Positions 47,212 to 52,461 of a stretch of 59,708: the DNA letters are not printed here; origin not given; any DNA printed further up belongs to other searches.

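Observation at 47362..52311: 1649-aa helical-repeat protein built as two [repeat array - TM - charged tail] units behind a WXG-like head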

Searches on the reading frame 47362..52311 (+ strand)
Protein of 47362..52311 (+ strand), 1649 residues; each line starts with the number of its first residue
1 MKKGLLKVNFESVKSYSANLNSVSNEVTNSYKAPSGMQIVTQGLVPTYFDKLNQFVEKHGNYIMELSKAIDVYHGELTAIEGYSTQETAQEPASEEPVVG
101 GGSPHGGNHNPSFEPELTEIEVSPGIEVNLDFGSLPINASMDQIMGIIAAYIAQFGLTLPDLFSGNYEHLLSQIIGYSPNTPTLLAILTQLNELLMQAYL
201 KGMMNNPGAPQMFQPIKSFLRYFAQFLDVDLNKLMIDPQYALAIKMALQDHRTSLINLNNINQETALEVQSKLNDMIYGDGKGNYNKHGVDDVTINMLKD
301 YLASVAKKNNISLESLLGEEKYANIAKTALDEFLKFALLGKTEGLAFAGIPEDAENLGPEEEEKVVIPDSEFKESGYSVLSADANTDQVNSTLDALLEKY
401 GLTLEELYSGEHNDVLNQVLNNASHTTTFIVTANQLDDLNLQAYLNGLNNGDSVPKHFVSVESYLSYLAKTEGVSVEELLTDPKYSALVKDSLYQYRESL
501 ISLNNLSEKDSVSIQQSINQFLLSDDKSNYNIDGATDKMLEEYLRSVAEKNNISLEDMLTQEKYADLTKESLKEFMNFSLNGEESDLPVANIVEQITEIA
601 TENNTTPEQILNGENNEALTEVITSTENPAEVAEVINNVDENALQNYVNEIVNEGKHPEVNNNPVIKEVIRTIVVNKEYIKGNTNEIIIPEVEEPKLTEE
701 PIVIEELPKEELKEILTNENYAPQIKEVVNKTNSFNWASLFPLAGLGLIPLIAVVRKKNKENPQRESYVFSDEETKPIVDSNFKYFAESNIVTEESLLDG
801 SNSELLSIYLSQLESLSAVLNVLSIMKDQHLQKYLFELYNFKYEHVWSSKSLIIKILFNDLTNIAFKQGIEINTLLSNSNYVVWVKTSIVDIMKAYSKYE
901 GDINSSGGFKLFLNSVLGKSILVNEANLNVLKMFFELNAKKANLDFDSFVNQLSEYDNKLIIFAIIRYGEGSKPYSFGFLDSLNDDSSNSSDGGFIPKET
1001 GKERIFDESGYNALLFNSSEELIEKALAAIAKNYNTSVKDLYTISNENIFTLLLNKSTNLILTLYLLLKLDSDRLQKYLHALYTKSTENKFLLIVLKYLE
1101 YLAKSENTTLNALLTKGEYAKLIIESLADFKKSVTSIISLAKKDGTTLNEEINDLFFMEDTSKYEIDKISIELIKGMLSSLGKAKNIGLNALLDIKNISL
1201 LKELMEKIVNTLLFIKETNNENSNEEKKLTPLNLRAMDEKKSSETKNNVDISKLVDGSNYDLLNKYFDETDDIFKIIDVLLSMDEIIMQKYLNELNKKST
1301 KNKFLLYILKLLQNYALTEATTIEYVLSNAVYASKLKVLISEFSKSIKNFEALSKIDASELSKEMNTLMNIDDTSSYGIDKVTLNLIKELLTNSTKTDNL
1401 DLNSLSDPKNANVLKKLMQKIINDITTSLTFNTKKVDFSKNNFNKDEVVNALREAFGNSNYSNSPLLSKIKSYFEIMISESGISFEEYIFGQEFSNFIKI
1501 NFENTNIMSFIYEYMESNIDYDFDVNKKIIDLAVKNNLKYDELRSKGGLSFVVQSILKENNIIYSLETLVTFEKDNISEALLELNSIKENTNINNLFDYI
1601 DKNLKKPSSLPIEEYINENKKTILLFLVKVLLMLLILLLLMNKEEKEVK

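Call 4: search_protein_families(library=pfam, proteins=[window:47362-52311:+], max_evalue=0.01)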
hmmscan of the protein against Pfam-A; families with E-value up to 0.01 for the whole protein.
window:47362-52311:+ (1649 aa): 0 families

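Call 7: find_homologous_proteins(query=window:47362-52308:+, max_evalue=0.001)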
Query window:47362-52308:+ (1649 aa): 3 proteins with E <= 0.001 among 8000 candidates.
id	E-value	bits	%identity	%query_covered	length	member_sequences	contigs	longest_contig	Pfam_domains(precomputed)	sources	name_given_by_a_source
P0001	0.0e+0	3503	100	100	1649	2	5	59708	-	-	-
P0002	0.0e+0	2310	66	100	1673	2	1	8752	-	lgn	-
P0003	0.0e+0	1678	51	100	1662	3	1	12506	-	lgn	-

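Call 9: find_encoding_contigs(protein=P0002, flank=10000)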
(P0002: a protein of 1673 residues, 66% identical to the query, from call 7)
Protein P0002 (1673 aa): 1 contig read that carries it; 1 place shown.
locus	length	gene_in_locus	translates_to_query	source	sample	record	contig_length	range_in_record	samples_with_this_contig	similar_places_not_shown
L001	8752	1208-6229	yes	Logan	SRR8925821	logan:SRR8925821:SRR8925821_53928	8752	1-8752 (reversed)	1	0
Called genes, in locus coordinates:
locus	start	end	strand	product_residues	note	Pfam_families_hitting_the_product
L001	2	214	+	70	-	?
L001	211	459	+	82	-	-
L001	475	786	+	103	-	-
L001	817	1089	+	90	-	-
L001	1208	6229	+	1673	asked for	-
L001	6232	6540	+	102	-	-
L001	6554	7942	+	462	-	-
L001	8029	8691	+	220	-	-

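Call 10: find_encoding_contigs(protein=P0003, flank=10000)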
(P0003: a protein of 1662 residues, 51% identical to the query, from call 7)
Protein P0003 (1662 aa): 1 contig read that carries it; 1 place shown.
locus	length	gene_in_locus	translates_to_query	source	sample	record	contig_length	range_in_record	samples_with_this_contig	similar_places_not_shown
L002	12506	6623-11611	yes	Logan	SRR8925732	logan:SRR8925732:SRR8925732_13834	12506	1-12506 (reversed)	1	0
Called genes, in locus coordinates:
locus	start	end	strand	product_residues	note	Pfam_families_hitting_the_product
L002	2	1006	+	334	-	?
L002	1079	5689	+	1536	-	PF00498:FHA, PF01580:FtsK_SpoIIIE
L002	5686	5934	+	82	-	-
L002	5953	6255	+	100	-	-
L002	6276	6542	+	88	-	-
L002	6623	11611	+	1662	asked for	-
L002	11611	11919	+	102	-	-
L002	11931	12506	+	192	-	?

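Call 13: search_protein_families(library=ncbifam, proteins=[window:47362-52311:+], max_evalue=0.1)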
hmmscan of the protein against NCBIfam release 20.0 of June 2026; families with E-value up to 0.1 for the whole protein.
window:47362-52311:+ (1649 aa): 0 families

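Call 14: find_related_loci(query=A1, collection=genome_contigs, flank=10000)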
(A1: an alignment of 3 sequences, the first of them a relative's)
Query A1 (1649 aa) in genome_contigs; peptide patterns used: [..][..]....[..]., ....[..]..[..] (x = any residue, [..] = any of these).
158 stretches matched a pattern; 1 encode a relative of the query (tblastn E <= 1e-3); 1 distinct loci.
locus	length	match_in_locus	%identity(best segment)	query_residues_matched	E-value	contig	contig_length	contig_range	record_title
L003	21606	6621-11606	51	1-1649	0e+0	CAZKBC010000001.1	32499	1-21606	MAG TPA_asm: uncultured Muribaculaceae bacterium isolate SRP294416_co3_734 genome assembly, contig: NODE_1667_length_324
